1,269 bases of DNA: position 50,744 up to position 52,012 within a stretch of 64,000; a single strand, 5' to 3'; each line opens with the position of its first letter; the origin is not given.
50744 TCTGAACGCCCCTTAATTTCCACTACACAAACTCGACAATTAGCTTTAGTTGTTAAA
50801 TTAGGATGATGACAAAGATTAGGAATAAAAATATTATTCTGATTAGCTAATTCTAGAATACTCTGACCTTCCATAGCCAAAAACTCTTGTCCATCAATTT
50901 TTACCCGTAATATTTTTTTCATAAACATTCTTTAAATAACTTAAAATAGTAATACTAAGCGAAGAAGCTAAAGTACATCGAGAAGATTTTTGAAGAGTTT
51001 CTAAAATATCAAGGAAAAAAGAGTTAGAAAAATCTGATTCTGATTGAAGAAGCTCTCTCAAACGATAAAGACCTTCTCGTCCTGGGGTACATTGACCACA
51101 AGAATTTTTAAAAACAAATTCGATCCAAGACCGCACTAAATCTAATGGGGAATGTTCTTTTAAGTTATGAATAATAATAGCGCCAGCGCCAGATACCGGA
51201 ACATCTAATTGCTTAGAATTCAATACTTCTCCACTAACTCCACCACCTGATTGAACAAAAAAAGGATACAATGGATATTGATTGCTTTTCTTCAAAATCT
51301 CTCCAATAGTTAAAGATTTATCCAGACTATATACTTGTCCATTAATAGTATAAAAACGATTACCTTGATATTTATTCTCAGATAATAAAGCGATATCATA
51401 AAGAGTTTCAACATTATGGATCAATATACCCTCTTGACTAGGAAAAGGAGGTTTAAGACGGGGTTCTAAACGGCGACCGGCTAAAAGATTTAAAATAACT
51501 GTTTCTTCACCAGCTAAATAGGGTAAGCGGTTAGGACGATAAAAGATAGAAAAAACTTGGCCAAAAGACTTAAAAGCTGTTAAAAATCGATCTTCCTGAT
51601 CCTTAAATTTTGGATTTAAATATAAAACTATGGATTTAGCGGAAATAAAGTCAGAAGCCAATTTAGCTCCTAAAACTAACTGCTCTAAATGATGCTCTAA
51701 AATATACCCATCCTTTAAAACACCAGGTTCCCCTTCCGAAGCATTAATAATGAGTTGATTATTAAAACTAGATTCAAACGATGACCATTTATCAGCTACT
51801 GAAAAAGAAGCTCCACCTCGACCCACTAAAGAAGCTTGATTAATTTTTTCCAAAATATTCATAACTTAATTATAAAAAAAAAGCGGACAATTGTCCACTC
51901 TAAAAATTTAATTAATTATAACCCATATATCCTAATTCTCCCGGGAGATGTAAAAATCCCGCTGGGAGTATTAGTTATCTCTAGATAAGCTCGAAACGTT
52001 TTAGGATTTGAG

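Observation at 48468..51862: Two-gene [FeFe]-hydrogenase module with a truncated NuoF-like partner carrying a Cys-to-Gly change, and no NuoE-like subunit or maturases nearby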

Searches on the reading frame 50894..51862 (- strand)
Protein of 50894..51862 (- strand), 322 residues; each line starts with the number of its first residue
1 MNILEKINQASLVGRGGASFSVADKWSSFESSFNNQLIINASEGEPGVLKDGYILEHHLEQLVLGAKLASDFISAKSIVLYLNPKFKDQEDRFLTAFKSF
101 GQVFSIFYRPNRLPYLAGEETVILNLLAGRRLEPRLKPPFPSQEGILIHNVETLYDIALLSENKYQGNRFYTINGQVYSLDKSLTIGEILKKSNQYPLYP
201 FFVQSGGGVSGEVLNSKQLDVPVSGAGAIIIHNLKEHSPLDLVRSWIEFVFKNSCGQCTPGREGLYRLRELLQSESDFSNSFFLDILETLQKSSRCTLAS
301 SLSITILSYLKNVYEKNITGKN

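Call 3: search_protein_families(library=pfam, proteins=[window:50894-51862:-], max_evalue=0.01)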
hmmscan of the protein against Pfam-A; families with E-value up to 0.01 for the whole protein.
window:50894-51862:- (322 aa): 2 families
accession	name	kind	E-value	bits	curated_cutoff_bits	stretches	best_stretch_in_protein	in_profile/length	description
PF01512.22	Complex1_51K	-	2.1e-27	96.3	31.2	1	7-158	1-149/150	Nuo51 FMN-binding domain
PF10589.14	NADH_4Fe-4S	-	1.8e-11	44.2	23.5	1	241-313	1-78/85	NADH-ubiquinone oxidoreductase-F iron-sulfur binding region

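Call 4: search_protein_families(library=ncbifam, proteins=[window:50894-51862:-], max_evalue=0.01)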
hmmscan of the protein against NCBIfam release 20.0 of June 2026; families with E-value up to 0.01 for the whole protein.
window:50894-51862:- (322 aa): 6 families
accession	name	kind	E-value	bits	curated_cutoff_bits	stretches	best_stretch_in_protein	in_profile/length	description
TIGR01959.1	nuoF_fam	equivalog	1.5e-32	112.6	558.65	1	2-313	37-402/410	NADH-quinone oxidoreductase subunit NuoF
NF010120.0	PRK13596.1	equivalog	5.7e-26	91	389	2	3-171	43-229/433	NADH-quinone oxidoreductase subunit NuoF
NF008436.0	PRK11278.1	equivalog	1.2e-20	73.8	749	1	2-163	50-232/448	NADH-quinone oxidoreductase subunit NuoF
NF003454.1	PRK05035.1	equivalog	1e-14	53.9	345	1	2-232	125-355/556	electron transport complex subunit RsxC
TIGR01945.1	rnfC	subfamily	1.2e-13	50.5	245.95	1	2-236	123-356/435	RnfABCDGE type electron transport complex subunit C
TIGR04481.1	PR_assoc_PrdC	equivalog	2e-12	46.6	490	1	2-160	75-225/425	proline reductase-associated electron transfer protein PrdC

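Call 6: find_homologous_proteins(query=window:50894-51862:-, max_evalue=0.00001)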
Query window:50894-51862:- (322 aa): 858 proteins with E <= 0.00001 among 3472 candidates; the best 120 are listed.
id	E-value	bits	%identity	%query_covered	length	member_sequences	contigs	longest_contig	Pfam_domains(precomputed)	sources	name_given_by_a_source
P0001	3.2e-208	708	100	100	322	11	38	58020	PF10589.15,PF01512.23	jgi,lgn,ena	-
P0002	8.5e-91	322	51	98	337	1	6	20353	PF10589.15,PF01512.23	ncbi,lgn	-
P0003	1.7e-90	321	49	98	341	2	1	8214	PF10589.15,PF01512.23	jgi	-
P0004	6.9e-90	319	48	98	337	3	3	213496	PF10589.15,PF01512.23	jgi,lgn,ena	-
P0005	6.3e-87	310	48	97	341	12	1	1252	PF10589.15,PF01512.23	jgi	-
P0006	9.6e-86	306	46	98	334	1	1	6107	PF10589.15,PF01512.23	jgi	jgi:NADH:ubiquinone oxidoreductase subunit F (NADH-binding)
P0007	1.7e-85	305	47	100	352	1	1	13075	PF10589.15,PF01512.23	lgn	-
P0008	1.8e-85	305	47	99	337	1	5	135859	PF10589.15,PF01512.23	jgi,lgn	-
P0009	4.6e-85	304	46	97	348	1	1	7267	PF10589.15,PF01512.23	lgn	-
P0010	2.3e-84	301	48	98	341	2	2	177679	PF10589.15,PF01512.23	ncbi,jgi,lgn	ncbi:MAG: NADH-ubiquinone oxidoreductase-F iron-sulfur binding region domain-containing protein [Pat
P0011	2.5e-84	301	45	99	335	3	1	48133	PF10589.15,PF01512.23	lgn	-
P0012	2.6e-84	301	46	98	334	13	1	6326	PF10589.15,PF01512.23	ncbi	ncbi:hypothetical protein COY54_00180, partial [Candidatus Falkowbacteria bacterium CG_4_10_14_0_8_u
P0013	7.3e-84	300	47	98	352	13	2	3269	PF10589.15,PF01512.23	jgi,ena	-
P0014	1.3e-83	299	46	97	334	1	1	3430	PF10589.15,PF01512.23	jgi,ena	-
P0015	1.4e-83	299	45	98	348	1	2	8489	PF10589.15,PF01512.23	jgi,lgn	jgi:NADH:ubiquinone oxidoreductase subunit F (NADH-binding)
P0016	1.8e-83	298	46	99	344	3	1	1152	PF10589.15,PF01512.23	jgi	jgi:[NiFe] hydrogenase diaphorase moiety large subunit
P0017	3.4e-83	297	46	98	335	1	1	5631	PF10589.15,PF01512.23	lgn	-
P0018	6.1e-83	297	48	100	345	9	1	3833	PF10589.15,PF01512.23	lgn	-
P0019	6.2e-83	297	47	98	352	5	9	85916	PF10589.15,PF01512.23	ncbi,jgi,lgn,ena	jgi:NADH:ubiquinone oxidoreductase subunit F (NADH-binding)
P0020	7.4e-83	296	47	99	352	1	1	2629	PF10589.15,PF01512.23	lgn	-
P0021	1.7e-82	295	45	98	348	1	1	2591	PF10589.15,PF01512.23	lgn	-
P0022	1.9e-82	295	46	98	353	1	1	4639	PF10589.15,PF01512.23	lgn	-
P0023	2.4e-82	295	47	99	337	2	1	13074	PF10589.15,PF01512.23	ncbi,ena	ncbi:MAG: NADH-ubiquinone oxidoreductase-F iron-sulfur binding region domain-containing protein [Can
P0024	3.1e-82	294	45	98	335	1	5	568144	PF10589.15,PF01512.23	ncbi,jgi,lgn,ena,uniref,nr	ncbi:hypothetical protein CVU82_02390 [Candidatus Falkowbacteria bacterium HGW-Falkowbacteria-1]|jgi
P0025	3.4e-82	294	47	98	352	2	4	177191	PF10589.15,PF01512.23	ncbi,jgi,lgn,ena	-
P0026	3.4e-82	294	47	98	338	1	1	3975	PF10589.15,PF01512.23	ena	-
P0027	4.8e-82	294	46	98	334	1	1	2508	PF10589.15,PF01512.23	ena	-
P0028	5.2e-82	294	46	98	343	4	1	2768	PF10589.15,PF01512.23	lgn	-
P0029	5.3e-82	294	45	99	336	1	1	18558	PF10589.15,PF01512.23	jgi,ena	-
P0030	7.1e-82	293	46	97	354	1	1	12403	PF10589.15,PF01512.23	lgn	-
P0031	7.3e-82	293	47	98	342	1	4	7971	PF10589.15,PF01512.23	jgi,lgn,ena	jgi:NADH:ubiquinone oxidoreductase subunit F (NADH-binding)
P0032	1.3e-81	292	45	97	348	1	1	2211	PF10589.15,PF01512.23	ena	-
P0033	1.4e-81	292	45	97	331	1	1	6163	PF10589.15,PF01512.23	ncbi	-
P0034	1.4e-81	292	45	97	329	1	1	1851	PF10589.15,PF01512.23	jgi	jgi:[NiFe] hydrogenase diaphorase moiety large subunit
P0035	1.6e-81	292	46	98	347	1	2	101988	PF10589.15,PF01512.23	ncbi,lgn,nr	ncbi:MAG: NADH-ubiquinone oxidoreductase-F iron-sulfur binding region domain-containing protein [Pat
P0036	1.8e-81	292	46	97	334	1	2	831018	PF10589.15,PF01512.23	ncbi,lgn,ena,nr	ncbi:hypothetical protein KAT63_00785 [Candidatus Parcubacteria bacterium]|nr:hypothetical protein [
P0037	2.2e-81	292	45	96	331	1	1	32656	PF10589.15,PF01512.23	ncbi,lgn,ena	-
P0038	2.6e-81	291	44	98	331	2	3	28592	PF10589.15,PF01512.23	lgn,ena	-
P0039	3.3e-81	291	44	97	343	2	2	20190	PF10589.15,PF01512.23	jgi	jgi:[NiFe] hydrogenase diaphorase moiety large subunit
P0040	3.4e-81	291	45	98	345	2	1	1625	PF10589.15,PF01512.23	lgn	-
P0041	4.6e-81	290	47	97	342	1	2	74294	PF10589.15,PF01512.23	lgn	-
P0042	5.1e-81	290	46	97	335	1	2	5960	PF10589.15,PF01512.23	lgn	-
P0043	9.2e-81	290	45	97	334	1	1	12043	PF10589.15,PF01512.23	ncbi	-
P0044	1.3e-80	289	45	98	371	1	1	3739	PF10589.15,PF01512.23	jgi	-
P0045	1.3e-80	289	46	98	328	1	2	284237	PF10589.15,PF01512.23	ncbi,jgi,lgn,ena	-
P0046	1.4e-80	289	46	99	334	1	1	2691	PF10589.15,PF01512.23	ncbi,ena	-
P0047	1.7e-80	289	44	97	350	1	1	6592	PF10589.15,PF01512.23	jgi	-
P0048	1.7e-80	289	45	99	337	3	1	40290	PF10589.15,PF01512.23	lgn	-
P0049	2.1e-80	288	44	97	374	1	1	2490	PF10589.15,PF01512.23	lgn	-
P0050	2.1e-80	288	44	100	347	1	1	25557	PF10589.15,PF01512.23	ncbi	-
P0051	2.2e-80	288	44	99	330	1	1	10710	PF10589.15,PF01512.23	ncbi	-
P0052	2.3e-80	288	46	98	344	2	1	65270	PF10589.15,PF01512.23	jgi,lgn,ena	-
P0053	2.6e-80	288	45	97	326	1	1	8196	PF10589.15,PF01512.23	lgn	-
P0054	4.0e-80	287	45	97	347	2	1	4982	PF10589.15,PF01512.23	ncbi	ncbi:MAG: NADH-ubiquinone oxidoreductase-F iron-sulfur binding region domain-containing protein [Pat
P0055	4.2e-80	287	44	97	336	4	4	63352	PF10589.15,PF01512.23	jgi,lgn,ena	-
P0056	4.4e-80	287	45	98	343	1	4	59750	PF10589.15,PF01512.23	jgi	jgi:NADH:ubiquinone oxidoreductase subunit F (NADH-binding)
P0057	4.8e-80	287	45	99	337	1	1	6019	PF10589.15,PF01512.23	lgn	-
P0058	5.8e-80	287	45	98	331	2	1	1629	PF10589.15,PF01512.23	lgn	-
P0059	6.8e-80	287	45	97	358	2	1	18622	PF10589.15,PF01512.23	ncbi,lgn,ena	-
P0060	7.2e-80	287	46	98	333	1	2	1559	PF10589.15,PF01512.23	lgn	-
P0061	7.3e-80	287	44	97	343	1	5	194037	PF10589.15,PF01512.23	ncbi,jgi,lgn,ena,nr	ncbi:MAG TPA: NADH-ubiquinone oxidoreductase-F iron-sulfur binding region domain-containing protein 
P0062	8.1e-80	286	46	97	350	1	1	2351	PF10589.15,PF01512.23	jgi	jgi:NADH:ubiquinone oxidoreductase subunit F (NADH-binding)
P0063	9.2e-80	286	45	97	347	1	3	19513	PF10589.15,PF01512.23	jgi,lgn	-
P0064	1.0e-79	286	45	97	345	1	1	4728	PF10589.15,PF01512.23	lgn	-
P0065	1.2e-79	286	45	98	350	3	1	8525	PF10589.15,PF01512.23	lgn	-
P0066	1.3e-79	286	46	97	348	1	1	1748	PF10589.15,PF01512.23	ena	-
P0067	1.9e-79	285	43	97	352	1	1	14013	PF10589.15,PF01512.23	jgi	jgi:NADH:ubiquinone oxidoreductase subunit F (NADH-binding)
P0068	1.9e-79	285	43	98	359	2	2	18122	PF10589.15,PF01512.23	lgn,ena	-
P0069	2.0e-79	285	44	98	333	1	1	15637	PF10589.15,PF01512.23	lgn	-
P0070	2.1e-79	285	44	98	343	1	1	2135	PF10589.15,PF01512.23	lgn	-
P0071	2.1e-79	285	44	97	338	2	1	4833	PF10589.15,PF01512.23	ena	-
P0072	2.2e-79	285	44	98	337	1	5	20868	PF10589.15,PF01512.23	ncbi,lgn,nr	ncbi:hypothetical protein KKA93_01790 [Patescibacteria group bacterium]|nr:hypothetical protein [Pat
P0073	2.4e-79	285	43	98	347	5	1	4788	PF10589.15,PF01512.23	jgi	jgi:NADH:ubiquinone oxidoreductase subunit F (NADH-binding)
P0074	2.8e-79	285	45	98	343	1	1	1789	PF10589.15,PF01512.23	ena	-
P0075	3.2e-79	284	43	97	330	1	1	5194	PF10589.15,PF01512.23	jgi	jgi:NADH:ubiquinone oxidoreductase subunit F (NADH-binding)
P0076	3.6e-79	284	44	98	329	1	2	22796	PF10589.15,PF01512.23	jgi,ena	-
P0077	3.8e-79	284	44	98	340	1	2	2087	PF10589.15,PF01512.23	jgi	jgi:NADH:ubiquinone oxidoreductase subunit F (NADH-binding)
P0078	5.1e-79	284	45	98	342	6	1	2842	PF10589.15,PF01512.23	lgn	-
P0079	5.5e-79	284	45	98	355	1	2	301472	PF10589.15,PF01512.23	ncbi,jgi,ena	ncbi:MAG: NADH-ubiquinone oxidoreductase-F iron-sulfur binding region domain-containing protein [Pat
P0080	5.5e-79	284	44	98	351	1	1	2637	PF10589.15,PF01512.23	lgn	-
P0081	6.1e-79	284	42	98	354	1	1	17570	PF10589.15,PF01512.23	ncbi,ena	-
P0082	6.2e-79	283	45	98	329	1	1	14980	PF10589.15,PF01512.23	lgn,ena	-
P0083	6.6e-79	283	45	98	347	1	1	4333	PF10589.15,PF01512.23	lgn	-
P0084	6.8e-79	283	44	98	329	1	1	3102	PF10589.15,PF01512.23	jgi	-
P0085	7.7e-79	283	45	99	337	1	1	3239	PF10589.15,PF01512.23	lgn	-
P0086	9.7e-79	283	44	97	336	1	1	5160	PF10589.15,PF01512.23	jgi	jgi:NADH:ubiquinone oxidoreductase subunit F (NADH-binding)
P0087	1.0e-78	283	44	100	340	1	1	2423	PF10589.15,PF01512.23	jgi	-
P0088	1.2e-78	283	44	97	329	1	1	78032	PF10589.15,PF01512.23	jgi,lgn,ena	-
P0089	1.3e-78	282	44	98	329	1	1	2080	PF10589.15,PF01512.23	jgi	-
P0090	1.4e-78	282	45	98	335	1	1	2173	PF10589.15,PF01512.23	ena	-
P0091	1.5e-78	282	44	98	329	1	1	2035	PF10589.15,PF01512.23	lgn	-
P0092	1.5e-78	282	44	98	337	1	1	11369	PF10589.15,PF01512.23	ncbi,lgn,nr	ncbi:hypothetical protein KJ743_02130 [Patescibacteria group bacterium]|nr:hypothetical protein [Pat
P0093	1.6e-78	282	42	98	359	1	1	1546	PF10589.15,PF01512.23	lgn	-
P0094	1.6e-78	282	43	98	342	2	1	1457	PF10589.15,PF01512.23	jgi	jgi:NADH:ubiquinone oxidoreductase subunit F (NADH-binding)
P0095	1.7e-78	282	44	99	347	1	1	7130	PF10589.15,PF01512.23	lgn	-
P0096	1.8e-78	282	44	97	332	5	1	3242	PF10589.15,PF01512.23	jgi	-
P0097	2.2e-78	282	44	98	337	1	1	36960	PF10589.15,PF01512.23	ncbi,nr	ncbi:MAG: NADH-ubiquinone oxidoreductase-F iron-sulfur binding region domain-containing protein [Pat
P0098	2.5e-78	282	45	98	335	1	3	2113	PF10589.15,PF01512.23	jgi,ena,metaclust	metaclust:\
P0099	2.7e-78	281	44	99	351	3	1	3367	PF10589.15,PF01512.23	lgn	-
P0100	3.0e-78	281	43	97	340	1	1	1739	PF10589.15,PF01512.23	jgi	-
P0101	3.2e-78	281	44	97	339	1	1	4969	PF10589.15,PF01512.23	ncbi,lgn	-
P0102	3.3e-78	281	44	100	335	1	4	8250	PF10589.15,PF01512.23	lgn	-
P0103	3.8e-78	281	44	98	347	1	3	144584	PF10589.15,PF01512.23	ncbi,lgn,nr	ncbi:MAG: NADH-ubiquinone oxidoreductase-F iron-sulfur binding region domain-containing protein [Pat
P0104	4.6e-78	281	42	99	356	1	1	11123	PF10589.15,PF01512.23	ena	-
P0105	4.6e-78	281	43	100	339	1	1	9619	PF10589.15,PF01512.23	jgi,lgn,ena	-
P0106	5.2e-78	280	44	98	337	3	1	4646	PF10589.15,PF01512.23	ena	-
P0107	5.4e-78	280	45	98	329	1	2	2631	PF10589.15,PF01512.23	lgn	-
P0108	5.6e-78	280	46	99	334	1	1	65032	PF10589.15,PF01512.23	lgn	-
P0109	6.6e-78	280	44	97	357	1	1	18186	PF10589.15,PF01512.23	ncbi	-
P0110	7.0e-78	280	45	97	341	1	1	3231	PF10589.15,PF01512.23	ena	-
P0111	7.1e-78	280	43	98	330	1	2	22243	PF10589.15,PF01512.23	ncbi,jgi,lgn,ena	-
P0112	1.1e-77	279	43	98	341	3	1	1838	PF10589.15,PF01512.23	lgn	-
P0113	1.1e-77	279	44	98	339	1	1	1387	PF10589.15,PF01512.23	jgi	-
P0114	1.1e-77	279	45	97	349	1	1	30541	PF10589.15,PF01512.23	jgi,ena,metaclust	metaclust:\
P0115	1.2e-77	279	43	98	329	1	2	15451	PF10589.15,PF01512.23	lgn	-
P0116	1.2e-77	279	45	97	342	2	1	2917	PF10589.15,PF01512.23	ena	-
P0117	1.3e-77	279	44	97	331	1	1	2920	PF10589.15,PF01512.23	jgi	jgi:[NiFe] hydrogenase diaphorase moiety large subunit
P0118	2.1e-77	279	44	97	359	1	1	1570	PF10589.15,PF01512.23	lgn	-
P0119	2.4e-77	278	44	98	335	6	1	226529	PF10589.15,PF01512.23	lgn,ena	-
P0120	3.0e-77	278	44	97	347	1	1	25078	PF10589.15,PF01512.23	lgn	-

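Call 7: find_encoding_contigs(protein=window:50894-51862:-, flank=10000, max_places=6)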
Protein window:50894-51862:- (322 aa): 22 contigs read that carry it; 6 places shown.
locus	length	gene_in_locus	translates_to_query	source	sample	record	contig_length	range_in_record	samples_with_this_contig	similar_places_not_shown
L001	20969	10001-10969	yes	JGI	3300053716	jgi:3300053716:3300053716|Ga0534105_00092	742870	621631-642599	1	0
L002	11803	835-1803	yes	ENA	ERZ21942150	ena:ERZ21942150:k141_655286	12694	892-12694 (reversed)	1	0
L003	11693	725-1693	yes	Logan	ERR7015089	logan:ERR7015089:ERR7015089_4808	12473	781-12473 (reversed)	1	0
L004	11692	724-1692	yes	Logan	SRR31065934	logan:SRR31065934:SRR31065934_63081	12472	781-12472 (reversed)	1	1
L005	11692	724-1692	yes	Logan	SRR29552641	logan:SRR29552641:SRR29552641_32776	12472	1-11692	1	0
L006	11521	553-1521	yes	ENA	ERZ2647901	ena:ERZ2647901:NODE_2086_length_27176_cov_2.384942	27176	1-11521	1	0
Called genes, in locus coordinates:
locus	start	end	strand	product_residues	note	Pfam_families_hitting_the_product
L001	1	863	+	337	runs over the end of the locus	PF00044:Gp_dh_N, PF02800:Gp_dh_C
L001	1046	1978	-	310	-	PF00551:Formyl_trans_N, PF02911:Formyl_trans_C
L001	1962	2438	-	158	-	PF01327:Pep_deformylase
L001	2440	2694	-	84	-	-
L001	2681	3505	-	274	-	PF02900:LigB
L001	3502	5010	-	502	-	-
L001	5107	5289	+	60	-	-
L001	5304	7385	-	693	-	PF17191:RecG_wedge, PF00270:DEAD, PF04851:ResIII, PF00271:Helicase_C, PF22590:Cas3-like_C_2 (weak)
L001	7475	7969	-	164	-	-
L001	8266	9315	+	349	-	PF13384:HTH_23 (weak), PF13518:HTH_28 (faint), PF00665:rve, PF13683:rve_3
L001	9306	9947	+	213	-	-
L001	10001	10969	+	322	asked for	PF01512:Complex1_51K, PF10589:NADH_4Fe-4S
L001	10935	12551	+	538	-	PF13510:Fer2_4, PF10588:NADH-G_4Fe-4S_3 (weak), PF12838:Fer4_7 (weak), PF02906:Fe_hyd_lg_C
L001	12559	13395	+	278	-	-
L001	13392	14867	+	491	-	PF01743:PolyA_pol, PF12627:PolyA_pol_RNAbd, PF01966:HD, PF13735:tRNA_NucTran2_2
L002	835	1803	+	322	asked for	PF01512:Complex1_51K, PF10589:NADH_4Fe-4S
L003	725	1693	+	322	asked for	PF01512:Complex1_51K, PF10589:NADH_4Fe-4S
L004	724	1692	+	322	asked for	PF01512:Complex1_51K, PF10589:NADH_4Fe-4S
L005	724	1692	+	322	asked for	PF01512:Complex1_51K, PF10589:NADH_4Fe-4S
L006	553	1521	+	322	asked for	PF01512:Complex1_51K, PF10589:NADH_4Fe-4S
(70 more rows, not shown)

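Call 10: search_solved_structures(query=A1, max_evalue=0.00001, show_alignments=3)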
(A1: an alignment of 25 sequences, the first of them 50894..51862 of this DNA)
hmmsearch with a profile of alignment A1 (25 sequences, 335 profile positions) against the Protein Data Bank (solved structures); distinct sequences matched with E-value up to 0.00001: 65 (the best 60 are shown).
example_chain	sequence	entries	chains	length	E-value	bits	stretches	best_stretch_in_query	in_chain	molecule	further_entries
7t2r_B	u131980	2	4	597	9.2e-59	202.3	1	2-324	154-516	NiFe hydrogenase subunit B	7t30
2fug_1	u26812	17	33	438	3.9e-58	200.2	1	2-324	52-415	NADH-quinone oxidoreductase chain 1 | NADH-QUINONE OXIDOREDUCTASE SUBUNIT 1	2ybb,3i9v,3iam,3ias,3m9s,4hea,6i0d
9fe7_B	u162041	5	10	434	2.5e-57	197.6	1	2-320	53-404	NADH-quinone oxidoreductase subunit F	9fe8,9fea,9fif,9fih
9bov_B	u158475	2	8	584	2.6e-57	197.5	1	2-324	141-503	NADH dehydrogenase (Quinone)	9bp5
6q9c_B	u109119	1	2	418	3.9e-57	196.9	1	2-320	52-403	NADH-quinone oxidoreductase subunit F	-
7q5y_C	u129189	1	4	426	4e-57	196.9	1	2-320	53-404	NADH-quinone oxidoreductase subunit F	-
7p5h_B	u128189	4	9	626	4.2e-57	196.8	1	2-325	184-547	Fe-hydrogenase, subunit beta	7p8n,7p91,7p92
6hl2_B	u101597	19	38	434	4.3e-57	196.8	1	2-320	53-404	NADH-quinone oxidoreductase subunit F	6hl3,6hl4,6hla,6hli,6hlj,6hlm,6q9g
6q9k_B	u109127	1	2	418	8.4e-57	195.8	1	2-320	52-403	NADH-quinone oxidoreductase subunit F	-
6r7p_B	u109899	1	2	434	9.4e-57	195.7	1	2-320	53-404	NADH-quinone oxidoreductase subunit F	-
7e5z_B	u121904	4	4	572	1.9e-56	194.7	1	2-324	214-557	Tungsten-containing formate dehydrogenase beta subunit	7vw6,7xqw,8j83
9fii_B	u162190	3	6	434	3e-56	194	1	2-320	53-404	NADH-quinone oxidoreductase subunit F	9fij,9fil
9n5u_B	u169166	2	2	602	3.9e-56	193.6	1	2-326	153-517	NfnB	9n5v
9fdj_B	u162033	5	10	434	9.7e-56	192.3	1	2-320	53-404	NADH-quinone oxidoreductase subunit F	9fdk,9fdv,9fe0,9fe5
5xf9_A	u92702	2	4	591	2.2e-55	191.2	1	3-325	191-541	NAD-reducing hydrogenase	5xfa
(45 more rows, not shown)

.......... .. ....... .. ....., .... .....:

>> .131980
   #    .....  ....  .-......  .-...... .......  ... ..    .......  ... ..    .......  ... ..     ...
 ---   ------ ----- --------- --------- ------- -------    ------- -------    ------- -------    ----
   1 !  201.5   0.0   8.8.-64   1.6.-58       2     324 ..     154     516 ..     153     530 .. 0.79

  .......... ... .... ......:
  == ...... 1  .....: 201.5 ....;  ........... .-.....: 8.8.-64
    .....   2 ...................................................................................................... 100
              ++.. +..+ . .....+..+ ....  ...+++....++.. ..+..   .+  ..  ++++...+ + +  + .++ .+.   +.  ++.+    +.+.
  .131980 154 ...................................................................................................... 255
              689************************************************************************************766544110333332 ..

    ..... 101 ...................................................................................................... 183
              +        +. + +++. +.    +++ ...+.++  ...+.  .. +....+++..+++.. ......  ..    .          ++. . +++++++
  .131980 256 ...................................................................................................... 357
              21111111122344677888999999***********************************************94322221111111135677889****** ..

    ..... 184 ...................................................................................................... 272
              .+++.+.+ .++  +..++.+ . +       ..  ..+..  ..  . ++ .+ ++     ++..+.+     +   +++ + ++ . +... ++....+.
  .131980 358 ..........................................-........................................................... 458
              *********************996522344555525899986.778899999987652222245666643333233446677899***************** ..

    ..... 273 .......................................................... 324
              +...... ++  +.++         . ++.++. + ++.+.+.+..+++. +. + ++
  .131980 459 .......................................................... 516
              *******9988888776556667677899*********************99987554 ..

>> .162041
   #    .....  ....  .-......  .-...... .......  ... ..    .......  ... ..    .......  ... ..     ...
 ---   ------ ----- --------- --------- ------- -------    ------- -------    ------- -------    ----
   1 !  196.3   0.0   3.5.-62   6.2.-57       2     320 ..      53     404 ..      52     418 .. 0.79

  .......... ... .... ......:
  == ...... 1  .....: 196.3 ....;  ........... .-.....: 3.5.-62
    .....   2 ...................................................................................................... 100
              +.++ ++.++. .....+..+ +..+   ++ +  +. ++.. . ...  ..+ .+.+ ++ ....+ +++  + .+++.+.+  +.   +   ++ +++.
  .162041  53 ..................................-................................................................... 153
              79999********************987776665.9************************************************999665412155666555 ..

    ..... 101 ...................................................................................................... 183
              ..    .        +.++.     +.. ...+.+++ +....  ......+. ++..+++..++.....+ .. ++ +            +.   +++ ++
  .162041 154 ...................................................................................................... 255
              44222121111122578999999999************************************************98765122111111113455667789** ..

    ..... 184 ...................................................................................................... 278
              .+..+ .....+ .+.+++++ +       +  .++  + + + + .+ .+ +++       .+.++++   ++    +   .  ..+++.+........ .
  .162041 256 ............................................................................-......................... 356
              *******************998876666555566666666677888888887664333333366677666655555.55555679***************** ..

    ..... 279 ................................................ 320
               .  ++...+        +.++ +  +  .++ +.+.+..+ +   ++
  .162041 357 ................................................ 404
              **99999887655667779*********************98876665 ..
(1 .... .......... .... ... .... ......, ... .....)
